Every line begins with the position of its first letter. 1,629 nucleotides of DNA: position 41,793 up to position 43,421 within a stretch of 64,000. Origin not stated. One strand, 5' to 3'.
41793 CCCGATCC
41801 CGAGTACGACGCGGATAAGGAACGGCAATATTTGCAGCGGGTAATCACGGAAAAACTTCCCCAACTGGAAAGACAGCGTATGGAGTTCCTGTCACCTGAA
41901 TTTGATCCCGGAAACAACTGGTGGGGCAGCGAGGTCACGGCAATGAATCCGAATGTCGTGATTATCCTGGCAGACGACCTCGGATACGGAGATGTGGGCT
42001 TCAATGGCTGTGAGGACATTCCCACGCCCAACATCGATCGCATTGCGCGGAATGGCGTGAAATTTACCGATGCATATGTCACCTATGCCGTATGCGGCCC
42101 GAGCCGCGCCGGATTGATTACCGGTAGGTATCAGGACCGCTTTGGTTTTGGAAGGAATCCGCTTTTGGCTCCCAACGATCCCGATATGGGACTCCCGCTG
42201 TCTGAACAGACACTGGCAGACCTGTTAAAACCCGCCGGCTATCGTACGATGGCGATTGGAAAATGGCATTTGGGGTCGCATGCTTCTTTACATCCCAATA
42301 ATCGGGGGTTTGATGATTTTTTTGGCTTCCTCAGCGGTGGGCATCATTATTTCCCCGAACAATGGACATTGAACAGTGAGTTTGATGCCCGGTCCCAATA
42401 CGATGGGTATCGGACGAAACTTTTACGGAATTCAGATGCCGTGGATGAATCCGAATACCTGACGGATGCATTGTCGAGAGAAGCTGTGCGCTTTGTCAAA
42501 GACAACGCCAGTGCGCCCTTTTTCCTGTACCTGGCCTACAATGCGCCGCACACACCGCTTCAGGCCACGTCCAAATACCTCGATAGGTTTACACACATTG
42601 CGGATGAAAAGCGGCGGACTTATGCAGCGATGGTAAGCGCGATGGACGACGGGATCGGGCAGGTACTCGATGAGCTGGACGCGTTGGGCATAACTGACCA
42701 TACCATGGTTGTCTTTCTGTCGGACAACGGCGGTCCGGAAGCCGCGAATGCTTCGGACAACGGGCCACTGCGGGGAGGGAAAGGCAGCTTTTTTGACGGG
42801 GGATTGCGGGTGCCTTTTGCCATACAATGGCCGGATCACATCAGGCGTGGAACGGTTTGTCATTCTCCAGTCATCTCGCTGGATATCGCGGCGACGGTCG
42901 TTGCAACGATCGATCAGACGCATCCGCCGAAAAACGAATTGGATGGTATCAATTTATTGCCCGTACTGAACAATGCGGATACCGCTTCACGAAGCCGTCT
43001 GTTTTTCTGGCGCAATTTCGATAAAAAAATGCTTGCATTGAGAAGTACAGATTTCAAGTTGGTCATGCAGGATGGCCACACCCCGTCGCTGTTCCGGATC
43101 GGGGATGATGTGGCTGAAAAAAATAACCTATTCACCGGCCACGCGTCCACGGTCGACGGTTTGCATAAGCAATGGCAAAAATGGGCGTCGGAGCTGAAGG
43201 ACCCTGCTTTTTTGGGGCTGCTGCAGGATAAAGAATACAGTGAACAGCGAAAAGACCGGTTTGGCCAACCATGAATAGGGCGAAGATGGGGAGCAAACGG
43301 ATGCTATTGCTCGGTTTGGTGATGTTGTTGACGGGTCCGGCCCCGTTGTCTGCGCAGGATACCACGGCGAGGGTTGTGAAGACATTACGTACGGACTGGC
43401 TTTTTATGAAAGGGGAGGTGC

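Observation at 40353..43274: Natural fusion of two complete sulfatase domains in one 973-aa protein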

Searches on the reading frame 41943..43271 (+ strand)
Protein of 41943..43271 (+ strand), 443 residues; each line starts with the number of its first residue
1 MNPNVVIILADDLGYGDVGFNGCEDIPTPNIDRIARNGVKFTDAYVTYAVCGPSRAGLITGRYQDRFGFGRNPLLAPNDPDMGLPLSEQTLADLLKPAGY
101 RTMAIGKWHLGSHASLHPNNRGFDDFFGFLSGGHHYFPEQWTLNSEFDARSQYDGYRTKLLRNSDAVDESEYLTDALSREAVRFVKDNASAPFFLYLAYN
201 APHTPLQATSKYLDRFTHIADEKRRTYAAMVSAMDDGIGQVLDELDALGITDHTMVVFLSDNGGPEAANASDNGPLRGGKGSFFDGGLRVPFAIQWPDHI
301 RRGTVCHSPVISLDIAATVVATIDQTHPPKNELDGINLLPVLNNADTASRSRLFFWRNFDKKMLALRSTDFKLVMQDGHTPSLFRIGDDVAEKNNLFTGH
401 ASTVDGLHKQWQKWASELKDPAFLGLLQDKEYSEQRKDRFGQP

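Call 9: search_solved_structures(query=window:41943-43271:+, max_evalue=1e-20)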
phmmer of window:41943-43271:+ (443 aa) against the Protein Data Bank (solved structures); distinct sequences matched with E-value up to 1e-20: 57.
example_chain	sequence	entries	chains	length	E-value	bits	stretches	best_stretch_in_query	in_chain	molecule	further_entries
6prm_A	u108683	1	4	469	1.3e-103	350.4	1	2-441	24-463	exo-4S-kappa carrageenan S1 sulfatase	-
9hh3_A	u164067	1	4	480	2.5e-102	346.1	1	2-434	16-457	Sulfatase, family S1-19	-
6psm_A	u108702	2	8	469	4.1e-102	345.4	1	2-441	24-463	exo-4S-kappa carrageenan S1 sulfatase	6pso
6bia_A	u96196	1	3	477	6.3e-102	344.8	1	2-423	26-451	Sulfatase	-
9hh2_A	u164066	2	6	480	7.5e-101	341.3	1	2-434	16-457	Sulfatase, family S1-19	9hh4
6b0k_A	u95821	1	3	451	1.5e-100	340.2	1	2-423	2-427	Iota-carrageenan sulfatase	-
6b0j_A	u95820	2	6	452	1.6e-100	340.2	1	2-423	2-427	Iota-carrageenan sulfatase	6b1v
9fo1_A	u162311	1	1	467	1.5e-73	251.3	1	4-415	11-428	k-carrageenan sulfatase S1_16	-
4fdi_A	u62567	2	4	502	3.3e-58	200.7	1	3-358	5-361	N-acetylgalactosamine-6-sulfatase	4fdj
7stt_A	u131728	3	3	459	4.3e-57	197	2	2-226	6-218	N-acetylgalactosamine-6-sulfatase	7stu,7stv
3ed4_A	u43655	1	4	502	6.2e-57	196.5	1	2-424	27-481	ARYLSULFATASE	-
1fsu_A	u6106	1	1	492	1.7e-56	195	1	3-351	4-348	N-ACETYLGALACTOSAMINE-4-SULFATASE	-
7all_AAA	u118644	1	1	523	4.4e-54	187.1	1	3-214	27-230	Arylsulfatase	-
6ust_A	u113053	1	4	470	9.6e-50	172.8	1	2-223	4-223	N-acetylgalactosamine 6-sulfate sulfatase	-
1p49_A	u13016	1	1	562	2.3e-49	171.6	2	2-129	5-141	STERYL-SULFATASE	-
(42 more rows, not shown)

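Call 26: find_homologous_proteins(query=window:41943-43271:+, max_evalue=1e-30)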
Query window:41943-43271:+ (443 aa): 8000 proteins with E <= 1e-30 among 8000 candidates; the best 120 are listed.
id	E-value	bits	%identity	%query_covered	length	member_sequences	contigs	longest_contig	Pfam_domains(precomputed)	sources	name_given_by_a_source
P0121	6.2e-242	821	79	99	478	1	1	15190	PF16347.11,PF00884.29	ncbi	ncbi:MAG TPA: sulfatase-like hydrolase/transferase [Anseongella sp.]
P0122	3.9e-215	733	71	99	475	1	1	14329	PF16347.11,PF00884.29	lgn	-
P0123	7.6e-215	732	70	99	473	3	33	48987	PF16347.11,PF00884.29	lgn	-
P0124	4.2e-193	660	63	99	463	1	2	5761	PF01663.28,PF16347.11,PF00884.29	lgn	-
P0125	4.4e-193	660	63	99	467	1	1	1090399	PF01663.28,PF16347.11,PF00884.29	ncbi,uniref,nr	ncbi:sulfatase family protein [Pedobacter puniceum]|uniref:Sulfatase-like hydrolase/transferase n=1 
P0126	5.8e-193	660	63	99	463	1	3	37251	PF01663.28,PF16347.11,PF00884.29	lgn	-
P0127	5.9e-193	660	63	99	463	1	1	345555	PF01663.28,PF16347.11,PF00884.29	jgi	jgi:arylsulfatase A-like enzyme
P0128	3.1e-191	654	63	99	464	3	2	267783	PF01663.28,PF16347.11,PF00884.29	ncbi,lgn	-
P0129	4.9e-190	650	63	99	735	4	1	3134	PF03935.23,PF00722.29,PF01663.28,PF16347.11,PF00884.29,PF26113.1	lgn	-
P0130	6.7e-190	650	62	100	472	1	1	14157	PF16347.11,PF00884.29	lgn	-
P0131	1.3e-189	649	63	99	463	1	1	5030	PF01663.28,PF16347.11,PF00884.29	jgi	jgi:arylsulfatase A-like enzyme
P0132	1.8e-189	648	62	99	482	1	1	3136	PF16347.11,PF00884.29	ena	-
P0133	3.3e-189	647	63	99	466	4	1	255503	PF01663.28,PF16347.11,PF00884.29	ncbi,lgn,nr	ncbi:arylsulfatase [Pedobacter glucosidilyticus]|nr:sulfatase-like hydrolase/transferase [Pedobacter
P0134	6.8e-188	643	62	99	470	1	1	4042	PF01663.28,PF16347.11,PF00884.29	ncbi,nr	ncbi:MAG TPA: sulfatase-like hydrolase/transferase [Pelobium sp.]|nr:sulfatase-like hydrolase/transf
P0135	9.5e-188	643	61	100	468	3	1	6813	PF16347.11,PF00884.29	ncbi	-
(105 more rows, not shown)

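Call 29: find_encoding_contigs(protein=P0121, flank=8000, max_places=2)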
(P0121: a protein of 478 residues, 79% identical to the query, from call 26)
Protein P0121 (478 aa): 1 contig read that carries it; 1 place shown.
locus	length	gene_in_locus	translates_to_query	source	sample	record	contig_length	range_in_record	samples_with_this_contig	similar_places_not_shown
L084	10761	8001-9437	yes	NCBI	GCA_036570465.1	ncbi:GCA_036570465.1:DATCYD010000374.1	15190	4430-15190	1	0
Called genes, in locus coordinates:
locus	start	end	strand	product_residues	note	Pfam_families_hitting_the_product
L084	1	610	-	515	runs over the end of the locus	PF00884:Sulfatase, PF01663:Phosphodiest (faint)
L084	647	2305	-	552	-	PF13229:Beta_helix (weak)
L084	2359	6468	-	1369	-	PF07494:Reg_prop (weak), PF07494:Reg_prop (weak), PF07495:Y_Y_Y, PF00512:HisKA, PF02518:HATPase_c, PF00072:Response_reg, PF12833:HTH_18, PF00165:HTH_AraC, +2 more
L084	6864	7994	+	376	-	PF11790:Glyco_hydro_cc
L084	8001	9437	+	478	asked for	PF00884:Sulfatase, PF16347:SGSH_C (weak)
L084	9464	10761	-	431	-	PF00884:Sulfatase, PF01663:Phosphodiest (faint), PF16347:SGSH_C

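Call 30: find_encoding_contigs(protein=P0123, flank=8000, max_places=3)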
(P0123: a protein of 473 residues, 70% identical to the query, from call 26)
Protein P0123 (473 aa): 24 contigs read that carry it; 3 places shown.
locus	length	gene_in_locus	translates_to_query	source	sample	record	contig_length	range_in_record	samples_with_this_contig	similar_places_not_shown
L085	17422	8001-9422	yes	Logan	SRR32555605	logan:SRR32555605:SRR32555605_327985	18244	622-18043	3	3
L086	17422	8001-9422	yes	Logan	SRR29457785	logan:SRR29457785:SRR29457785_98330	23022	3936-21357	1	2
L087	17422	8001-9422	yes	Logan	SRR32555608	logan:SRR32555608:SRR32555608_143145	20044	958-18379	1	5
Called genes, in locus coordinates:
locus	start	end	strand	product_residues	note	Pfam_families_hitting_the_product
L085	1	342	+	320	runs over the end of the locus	?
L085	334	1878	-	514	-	PF00884:Sulfatase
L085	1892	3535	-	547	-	PF13229:Beta_helix (weak)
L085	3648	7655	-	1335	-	PF07494:Reg_prop (faint), PF08450:SGL (faint), PF07495:Y_Y_Y, PF00512:HisKA, PF02518:HATPase_c, PF00072:Response_reg, PF12833:HTH_18, PF00165:HTH_AraC, +1 more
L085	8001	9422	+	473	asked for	PF00884:Sulfatase, PF16347:SGSH_C (weak)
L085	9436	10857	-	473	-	PF00884:Sulfatase, PF01663:Phosphodiest (faint), PF16347:SGSH_C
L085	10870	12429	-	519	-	PF14322:SusD-like_3, PF12771:SusD-like_2 (faint), PF07980:SusD_RagB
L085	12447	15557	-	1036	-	PF13620:CarboxypepD_reg, PF13715:CarbopepD_reg_2, PF07715:Plug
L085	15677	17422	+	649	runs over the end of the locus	?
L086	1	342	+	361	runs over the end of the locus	PF01408:GFO_IDH_MocA, PF02894:GFO_IDH_MocA_C, PF22725:GFO_IDH_MocA_C3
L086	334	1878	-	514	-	PF00884:Sulfatase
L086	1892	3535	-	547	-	PF13229:Beta_helix (weak)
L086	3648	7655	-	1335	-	PF07494:Reg_prop (faint), PF08450:SGL (faint), PF07495:Y_Y_Y, PF00512:HisKA, PF02518:HATPase_c, PF00072:Response_reg, PF12833:HTH_18, PF00165:HTH_AraC, +1 more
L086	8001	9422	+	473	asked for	PF00884:Sulfatase, PF16347:SGSH_C (weak)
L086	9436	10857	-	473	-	PF00884:Sulfatase, PF01663:Phosphodiest (faint), PF16347:SGSH_C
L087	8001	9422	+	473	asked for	PF00884:Sulfatase, PF16347:SGSH_C (weak)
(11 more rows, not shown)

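Call 80: search_solved_structures(query=window:41943-43271:+, max_evalue=1e-99, show_alignments=2)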
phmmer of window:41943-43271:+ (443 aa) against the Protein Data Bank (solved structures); distinct sequences matched with E-value up to 1e-99: 7.
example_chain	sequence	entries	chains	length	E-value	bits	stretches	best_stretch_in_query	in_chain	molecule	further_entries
6prm_A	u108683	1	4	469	1.3e-103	350.4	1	2-441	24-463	exo-4S-kappa carrageenan S1 sulfatase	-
9hh3_A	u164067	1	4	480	2.5e-102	346.1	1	2-434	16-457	Sulfatase, family S1-19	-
6psm_A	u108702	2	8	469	4.1e-102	345.4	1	2-441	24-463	exo-4S-kappa carrageenan S1 sulfatase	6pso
6bia_A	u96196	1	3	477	6.3e-102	344.8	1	2-423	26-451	Sulfatase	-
9hh2_A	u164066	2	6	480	7.5e-101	341.3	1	2-434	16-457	Sulfatase, family S1-19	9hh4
6b0k_A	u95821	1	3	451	1.5e-100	340.2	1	2-423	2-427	Iota-carrageenan sulfatase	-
6b0j_A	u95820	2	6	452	1.6e-100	340.2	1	2-423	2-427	Iota-carrageenan sulfatase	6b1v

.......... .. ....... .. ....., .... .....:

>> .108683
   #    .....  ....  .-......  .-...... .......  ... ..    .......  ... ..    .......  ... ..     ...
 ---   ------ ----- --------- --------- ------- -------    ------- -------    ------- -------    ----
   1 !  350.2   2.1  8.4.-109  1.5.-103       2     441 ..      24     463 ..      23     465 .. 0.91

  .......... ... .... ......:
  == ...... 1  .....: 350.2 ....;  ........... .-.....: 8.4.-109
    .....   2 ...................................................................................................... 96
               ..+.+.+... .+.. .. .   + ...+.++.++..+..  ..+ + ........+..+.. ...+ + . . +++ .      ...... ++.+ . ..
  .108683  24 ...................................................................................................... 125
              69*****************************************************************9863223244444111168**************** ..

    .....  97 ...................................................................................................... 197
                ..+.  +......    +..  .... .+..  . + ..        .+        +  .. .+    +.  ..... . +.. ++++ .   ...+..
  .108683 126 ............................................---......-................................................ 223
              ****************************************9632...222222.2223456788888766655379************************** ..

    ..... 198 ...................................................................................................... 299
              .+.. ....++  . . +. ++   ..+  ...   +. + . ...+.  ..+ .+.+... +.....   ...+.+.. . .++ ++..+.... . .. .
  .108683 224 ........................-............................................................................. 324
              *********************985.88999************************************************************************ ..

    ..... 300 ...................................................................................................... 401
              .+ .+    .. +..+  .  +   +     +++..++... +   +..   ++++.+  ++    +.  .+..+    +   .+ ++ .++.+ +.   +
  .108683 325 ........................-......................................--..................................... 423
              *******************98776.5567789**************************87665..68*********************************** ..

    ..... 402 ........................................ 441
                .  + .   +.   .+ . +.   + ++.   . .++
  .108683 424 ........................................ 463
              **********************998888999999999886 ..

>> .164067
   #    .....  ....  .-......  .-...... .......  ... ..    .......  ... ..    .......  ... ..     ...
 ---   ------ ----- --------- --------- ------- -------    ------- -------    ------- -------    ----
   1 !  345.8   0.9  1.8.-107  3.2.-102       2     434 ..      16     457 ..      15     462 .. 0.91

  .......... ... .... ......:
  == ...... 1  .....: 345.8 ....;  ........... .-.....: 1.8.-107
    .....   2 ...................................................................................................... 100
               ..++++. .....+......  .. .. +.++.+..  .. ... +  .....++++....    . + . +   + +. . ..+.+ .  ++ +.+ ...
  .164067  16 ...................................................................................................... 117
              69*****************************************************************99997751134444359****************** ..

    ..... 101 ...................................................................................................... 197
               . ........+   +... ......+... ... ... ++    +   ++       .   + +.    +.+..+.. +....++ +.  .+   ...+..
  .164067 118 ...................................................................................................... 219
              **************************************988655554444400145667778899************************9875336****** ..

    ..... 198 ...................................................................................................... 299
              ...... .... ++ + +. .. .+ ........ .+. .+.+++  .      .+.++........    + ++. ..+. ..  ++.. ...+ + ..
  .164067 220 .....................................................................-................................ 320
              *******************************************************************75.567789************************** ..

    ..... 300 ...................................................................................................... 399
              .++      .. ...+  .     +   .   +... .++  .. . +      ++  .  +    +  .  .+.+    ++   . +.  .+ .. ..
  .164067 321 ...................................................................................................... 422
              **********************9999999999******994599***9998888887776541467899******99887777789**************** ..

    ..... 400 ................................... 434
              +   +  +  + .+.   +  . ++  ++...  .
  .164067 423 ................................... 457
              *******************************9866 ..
